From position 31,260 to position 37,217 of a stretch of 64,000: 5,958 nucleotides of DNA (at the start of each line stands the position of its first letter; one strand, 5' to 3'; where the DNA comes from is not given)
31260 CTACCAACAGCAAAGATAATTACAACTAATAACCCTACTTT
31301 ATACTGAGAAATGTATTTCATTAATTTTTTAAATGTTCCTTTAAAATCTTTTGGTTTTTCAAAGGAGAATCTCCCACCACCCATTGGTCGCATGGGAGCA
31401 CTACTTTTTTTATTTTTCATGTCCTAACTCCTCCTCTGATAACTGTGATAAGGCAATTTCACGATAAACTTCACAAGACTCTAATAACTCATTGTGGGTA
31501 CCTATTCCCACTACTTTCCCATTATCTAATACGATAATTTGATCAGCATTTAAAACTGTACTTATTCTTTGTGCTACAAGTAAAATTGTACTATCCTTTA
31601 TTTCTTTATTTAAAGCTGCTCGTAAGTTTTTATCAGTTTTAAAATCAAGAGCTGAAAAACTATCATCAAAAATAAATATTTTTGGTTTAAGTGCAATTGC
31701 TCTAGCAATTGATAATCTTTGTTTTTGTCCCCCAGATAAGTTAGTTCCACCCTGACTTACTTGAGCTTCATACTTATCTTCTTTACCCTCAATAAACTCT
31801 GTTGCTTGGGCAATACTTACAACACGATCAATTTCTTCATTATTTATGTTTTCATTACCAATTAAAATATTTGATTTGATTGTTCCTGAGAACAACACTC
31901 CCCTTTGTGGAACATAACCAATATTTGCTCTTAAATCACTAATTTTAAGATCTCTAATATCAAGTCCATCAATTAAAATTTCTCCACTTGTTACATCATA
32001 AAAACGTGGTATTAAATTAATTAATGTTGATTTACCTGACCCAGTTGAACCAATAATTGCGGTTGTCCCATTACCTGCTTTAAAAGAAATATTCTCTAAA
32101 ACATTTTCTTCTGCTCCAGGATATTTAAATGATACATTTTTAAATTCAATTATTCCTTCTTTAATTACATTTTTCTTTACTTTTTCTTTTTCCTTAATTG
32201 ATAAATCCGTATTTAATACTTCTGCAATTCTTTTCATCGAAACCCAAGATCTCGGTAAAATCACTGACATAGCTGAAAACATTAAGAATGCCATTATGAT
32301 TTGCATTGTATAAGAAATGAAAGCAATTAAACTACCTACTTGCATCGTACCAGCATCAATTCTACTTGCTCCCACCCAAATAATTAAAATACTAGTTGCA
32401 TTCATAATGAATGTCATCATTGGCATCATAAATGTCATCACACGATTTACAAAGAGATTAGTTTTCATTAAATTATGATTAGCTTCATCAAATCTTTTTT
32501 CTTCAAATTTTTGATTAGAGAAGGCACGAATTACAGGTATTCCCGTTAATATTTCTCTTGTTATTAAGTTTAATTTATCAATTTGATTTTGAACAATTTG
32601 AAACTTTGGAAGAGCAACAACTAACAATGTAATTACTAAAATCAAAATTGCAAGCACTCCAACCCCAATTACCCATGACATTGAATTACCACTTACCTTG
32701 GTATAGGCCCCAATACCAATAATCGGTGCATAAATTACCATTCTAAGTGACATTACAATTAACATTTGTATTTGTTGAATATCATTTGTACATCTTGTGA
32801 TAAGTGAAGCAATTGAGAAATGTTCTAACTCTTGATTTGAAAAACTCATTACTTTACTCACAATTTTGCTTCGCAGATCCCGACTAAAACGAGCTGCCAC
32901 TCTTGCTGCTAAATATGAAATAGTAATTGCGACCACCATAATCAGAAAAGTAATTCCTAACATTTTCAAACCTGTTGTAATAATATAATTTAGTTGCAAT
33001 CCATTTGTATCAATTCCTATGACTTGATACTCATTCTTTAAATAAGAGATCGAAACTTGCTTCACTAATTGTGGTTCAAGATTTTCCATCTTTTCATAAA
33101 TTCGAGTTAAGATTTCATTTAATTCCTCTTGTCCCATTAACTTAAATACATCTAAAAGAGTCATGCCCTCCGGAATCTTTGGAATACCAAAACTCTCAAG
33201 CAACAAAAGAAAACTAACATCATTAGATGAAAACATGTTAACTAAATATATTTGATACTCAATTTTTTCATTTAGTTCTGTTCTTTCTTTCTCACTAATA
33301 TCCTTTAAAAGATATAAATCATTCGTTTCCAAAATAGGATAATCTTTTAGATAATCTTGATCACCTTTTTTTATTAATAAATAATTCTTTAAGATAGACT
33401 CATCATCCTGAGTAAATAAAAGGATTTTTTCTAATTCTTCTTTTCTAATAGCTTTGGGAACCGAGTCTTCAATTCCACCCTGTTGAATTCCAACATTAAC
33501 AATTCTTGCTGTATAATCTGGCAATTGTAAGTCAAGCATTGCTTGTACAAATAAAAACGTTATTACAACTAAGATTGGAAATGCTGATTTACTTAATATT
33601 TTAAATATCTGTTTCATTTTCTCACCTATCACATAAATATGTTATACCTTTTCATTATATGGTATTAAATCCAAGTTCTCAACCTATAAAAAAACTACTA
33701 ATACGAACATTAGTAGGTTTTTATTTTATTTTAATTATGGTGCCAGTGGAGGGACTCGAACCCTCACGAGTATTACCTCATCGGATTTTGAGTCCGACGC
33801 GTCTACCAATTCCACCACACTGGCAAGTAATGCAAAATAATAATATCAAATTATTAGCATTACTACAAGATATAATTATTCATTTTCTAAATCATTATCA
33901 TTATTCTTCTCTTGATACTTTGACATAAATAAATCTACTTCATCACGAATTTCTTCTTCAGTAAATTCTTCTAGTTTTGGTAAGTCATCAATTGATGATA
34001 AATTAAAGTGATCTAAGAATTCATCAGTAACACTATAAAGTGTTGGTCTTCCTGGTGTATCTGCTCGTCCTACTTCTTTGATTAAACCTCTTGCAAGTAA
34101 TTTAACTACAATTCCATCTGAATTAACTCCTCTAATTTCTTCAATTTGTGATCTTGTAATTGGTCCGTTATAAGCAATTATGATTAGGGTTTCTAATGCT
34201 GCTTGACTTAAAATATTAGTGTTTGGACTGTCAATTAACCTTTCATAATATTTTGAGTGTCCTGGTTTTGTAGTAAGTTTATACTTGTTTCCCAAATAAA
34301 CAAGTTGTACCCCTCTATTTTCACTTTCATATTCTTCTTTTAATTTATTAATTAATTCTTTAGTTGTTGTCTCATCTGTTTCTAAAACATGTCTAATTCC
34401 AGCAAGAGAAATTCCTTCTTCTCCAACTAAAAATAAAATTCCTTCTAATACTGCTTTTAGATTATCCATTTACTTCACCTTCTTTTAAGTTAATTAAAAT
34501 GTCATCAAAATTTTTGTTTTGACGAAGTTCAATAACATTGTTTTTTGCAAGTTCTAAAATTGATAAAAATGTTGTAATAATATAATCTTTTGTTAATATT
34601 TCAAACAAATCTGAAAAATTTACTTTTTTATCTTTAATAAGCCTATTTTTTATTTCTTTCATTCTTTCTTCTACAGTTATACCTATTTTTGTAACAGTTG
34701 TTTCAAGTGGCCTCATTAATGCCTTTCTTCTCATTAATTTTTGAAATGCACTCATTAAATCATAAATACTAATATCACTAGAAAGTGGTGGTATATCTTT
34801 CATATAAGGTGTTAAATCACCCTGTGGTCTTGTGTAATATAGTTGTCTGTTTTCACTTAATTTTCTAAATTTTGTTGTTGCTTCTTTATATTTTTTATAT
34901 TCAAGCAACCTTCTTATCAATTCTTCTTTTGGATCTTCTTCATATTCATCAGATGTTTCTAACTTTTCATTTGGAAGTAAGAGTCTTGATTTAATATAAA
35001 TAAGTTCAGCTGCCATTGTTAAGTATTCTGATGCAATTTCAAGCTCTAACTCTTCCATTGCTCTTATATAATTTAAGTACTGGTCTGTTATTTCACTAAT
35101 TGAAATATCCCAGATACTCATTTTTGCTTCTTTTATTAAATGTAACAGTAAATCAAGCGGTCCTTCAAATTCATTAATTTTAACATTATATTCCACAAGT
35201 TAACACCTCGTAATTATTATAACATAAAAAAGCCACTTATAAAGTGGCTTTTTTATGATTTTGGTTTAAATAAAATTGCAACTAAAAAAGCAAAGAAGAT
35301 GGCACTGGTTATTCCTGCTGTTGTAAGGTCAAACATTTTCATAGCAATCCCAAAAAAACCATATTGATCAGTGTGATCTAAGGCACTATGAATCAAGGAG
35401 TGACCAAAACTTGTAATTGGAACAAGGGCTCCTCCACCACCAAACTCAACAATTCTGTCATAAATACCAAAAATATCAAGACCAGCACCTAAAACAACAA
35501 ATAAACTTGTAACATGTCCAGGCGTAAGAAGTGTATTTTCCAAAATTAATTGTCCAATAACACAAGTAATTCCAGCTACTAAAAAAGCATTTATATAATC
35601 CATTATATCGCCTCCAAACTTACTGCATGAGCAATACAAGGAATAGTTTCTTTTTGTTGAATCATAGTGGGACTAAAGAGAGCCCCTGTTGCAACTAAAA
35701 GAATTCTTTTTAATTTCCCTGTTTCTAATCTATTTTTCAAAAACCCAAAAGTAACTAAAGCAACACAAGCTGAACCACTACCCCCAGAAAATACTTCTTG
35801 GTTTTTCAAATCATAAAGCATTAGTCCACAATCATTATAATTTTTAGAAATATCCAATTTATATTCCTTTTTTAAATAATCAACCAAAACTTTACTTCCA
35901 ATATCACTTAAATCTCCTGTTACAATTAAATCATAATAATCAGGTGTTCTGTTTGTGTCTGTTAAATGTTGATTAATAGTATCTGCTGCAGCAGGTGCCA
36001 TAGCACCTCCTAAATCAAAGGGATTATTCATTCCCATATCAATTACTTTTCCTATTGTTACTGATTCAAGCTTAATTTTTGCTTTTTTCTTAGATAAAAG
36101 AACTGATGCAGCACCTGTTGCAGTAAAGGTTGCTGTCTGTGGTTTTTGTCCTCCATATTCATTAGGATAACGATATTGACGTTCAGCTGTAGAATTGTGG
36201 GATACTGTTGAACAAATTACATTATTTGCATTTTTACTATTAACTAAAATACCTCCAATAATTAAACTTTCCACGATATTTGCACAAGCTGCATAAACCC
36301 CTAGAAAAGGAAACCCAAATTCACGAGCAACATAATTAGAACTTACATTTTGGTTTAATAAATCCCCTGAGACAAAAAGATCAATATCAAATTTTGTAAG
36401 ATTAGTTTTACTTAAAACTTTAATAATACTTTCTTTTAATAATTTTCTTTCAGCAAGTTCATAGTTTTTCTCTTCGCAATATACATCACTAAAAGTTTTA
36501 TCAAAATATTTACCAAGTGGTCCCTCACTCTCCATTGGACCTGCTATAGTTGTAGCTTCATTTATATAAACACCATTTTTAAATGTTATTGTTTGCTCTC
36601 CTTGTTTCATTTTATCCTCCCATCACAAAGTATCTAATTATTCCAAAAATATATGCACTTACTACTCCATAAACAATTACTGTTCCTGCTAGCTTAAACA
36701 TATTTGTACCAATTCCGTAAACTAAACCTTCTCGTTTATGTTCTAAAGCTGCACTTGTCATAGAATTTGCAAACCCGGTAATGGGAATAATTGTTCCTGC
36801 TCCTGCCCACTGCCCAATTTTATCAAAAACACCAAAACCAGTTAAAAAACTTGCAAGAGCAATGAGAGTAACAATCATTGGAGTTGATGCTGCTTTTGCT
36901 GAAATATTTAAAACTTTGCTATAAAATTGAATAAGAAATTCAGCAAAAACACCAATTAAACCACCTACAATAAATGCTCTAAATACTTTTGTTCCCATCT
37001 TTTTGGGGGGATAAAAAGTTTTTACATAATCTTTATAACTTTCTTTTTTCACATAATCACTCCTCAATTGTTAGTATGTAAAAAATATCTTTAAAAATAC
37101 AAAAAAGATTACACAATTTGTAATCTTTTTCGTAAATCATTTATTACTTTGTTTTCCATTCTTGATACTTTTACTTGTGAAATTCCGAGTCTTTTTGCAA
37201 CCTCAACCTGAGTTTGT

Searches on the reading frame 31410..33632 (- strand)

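Call 61: search_protein_families(library=pfam, proteins=[window:31410-33632:-], max_evalue=0.000001)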
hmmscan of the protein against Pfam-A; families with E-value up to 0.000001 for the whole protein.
window:31410-33632:- (740 aa): 2 families
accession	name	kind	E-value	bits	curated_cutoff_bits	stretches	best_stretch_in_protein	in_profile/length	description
PF00664.28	ABC_membrane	-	8.5e-30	104.8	28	1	220-449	43-274/274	ABC transporter transmembrane region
PF00005.33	ABC_tran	-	1.5e-27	97.3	25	1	512-659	1-136/137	ABC transporter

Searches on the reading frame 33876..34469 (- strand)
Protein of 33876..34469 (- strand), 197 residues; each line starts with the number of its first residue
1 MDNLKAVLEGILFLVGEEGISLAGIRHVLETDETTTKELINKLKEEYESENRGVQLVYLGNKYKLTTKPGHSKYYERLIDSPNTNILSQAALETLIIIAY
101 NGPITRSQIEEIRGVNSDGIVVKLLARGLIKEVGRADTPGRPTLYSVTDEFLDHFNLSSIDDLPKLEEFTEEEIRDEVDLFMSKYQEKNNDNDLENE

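Call 61: search_protein_families(library=pfam, proteins=[window:33876-34469:-], max_evalue=0.000001)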
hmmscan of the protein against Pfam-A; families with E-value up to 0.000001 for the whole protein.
window:33876-34469:- (197 aa): 1 family
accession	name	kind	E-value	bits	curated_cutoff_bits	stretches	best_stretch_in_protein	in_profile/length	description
PF04079.22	SMC_ScpB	-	2.2e-56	190.3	27.4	1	7-166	2-160/160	Segregation and condensation complex subunit ScpB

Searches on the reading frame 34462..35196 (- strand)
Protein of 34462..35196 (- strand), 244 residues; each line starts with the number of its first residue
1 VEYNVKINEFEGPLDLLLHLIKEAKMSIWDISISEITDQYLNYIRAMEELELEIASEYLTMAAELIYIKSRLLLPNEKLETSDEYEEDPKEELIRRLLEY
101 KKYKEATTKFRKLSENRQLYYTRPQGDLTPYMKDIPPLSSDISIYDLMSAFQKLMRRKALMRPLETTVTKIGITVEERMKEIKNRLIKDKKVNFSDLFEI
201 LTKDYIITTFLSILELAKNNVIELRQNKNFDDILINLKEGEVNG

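Call 61: search_protein_families(library=pfam, proteins=[window:34462-35196:-], max_evalue=0.000001)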
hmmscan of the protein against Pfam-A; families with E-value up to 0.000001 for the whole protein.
window:34462-35196:- (244 aa): 1 family
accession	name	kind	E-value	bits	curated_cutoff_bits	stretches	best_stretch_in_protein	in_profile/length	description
PF02616.19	SMC_ScpA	-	2.9e-51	175.2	24.6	1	20-236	1-230/232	Segregation and condensation protein ScpA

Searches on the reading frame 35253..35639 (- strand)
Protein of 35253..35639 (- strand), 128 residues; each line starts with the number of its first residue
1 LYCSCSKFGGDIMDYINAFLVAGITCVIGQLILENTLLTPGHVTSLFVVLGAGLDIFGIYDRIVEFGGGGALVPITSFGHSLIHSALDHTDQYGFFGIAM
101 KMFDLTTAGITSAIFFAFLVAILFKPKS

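Call 62: search_protein_families(library=pfam, proteins=[window:35253-35639:-], max_evalue=0.000001)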
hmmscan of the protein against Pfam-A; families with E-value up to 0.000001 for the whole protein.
window:35253-35639:- (128 aa): 1 family
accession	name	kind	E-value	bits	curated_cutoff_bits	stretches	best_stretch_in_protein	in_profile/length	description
PF03862.18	SpoVAC_SpoVAEB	-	8.4e-31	107.1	25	1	14-122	1-116/117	SpoVAC/SpoVAEB sporulation membrane protein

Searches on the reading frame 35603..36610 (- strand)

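Call 61: search_protein_families(library=pfam, proteins=[window:35603-36610:-], max_evalue=0.000001)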
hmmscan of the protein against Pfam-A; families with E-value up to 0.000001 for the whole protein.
window:35603-36610:- (335 aa): 1 family
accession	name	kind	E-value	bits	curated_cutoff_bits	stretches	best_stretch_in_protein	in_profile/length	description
PF07451.17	SpoVAD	-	2.4e-141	470.7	22.1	1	4-333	1-329/329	Stage V sporulation protein AD (SpoVAD)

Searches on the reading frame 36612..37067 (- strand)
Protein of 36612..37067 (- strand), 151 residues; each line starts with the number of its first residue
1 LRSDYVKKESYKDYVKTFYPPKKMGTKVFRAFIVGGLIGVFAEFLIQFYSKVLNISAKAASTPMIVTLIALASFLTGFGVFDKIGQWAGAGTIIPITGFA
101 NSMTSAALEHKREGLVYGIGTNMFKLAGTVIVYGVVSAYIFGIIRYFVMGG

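Call 62: search_protein_families(library=pfam, proteins=[window:36612-37067:-], max_evalue=0.000001)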
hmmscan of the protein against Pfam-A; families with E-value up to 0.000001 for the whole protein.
window:36612-37067:- (151 aa): 1 family
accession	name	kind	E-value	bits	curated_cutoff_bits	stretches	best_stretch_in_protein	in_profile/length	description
PF03862.18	SpoVAC_SpoVAEB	-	1.6e-37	128.8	25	1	28-144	2-117/117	SpoVAC/SpoVAEB sporulation membrane protein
